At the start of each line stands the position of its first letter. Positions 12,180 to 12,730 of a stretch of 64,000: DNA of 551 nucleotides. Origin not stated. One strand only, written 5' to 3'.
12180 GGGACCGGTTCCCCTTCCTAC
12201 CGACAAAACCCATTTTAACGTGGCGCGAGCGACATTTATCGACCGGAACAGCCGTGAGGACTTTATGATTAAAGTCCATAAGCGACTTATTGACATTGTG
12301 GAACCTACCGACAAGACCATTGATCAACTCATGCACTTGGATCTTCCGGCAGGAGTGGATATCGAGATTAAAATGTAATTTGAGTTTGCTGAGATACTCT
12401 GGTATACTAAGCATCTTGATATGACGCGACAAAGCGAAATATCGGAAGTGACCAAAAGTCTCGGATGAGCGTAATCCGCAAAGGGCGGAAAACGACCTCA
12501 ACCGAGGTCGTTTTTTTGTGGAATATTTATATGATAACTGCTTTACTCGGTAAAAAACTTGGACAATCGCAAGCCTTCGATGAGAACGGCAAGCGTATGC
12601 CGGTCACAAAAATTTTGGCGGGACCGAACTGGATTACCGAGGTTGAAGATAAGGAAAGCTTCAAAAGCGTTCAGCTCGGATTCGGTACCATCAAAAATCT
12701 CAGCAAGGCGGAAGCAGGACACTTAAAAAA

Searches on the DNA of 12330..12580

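Call 75: search_rna_families(source=window, start=12330, end=12580, threshold=evalue, max_evalue=10)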
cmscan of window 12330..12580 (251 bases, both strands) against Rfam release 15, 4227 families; matches with E-value up to 10: 3.
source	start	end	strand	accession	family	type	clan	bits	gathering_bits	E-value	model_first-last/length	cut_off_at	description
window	12470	12519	+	RF00106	RNAI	Gene; antisense;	-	15.8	47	1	1-102/102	no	RNAI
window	12456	12526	-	RF02663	GmglnB1_5p_UTR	Cis-reg;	-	15.4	54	2.3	1-85/85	no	GmglnB1 5'UTR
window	12498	12567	+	RF00522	PreQ1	Cis-reg; riboswitch;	-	12.3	39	5.2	1-45/45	no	PreQ1 (pre queuosine) riboswitch aptamer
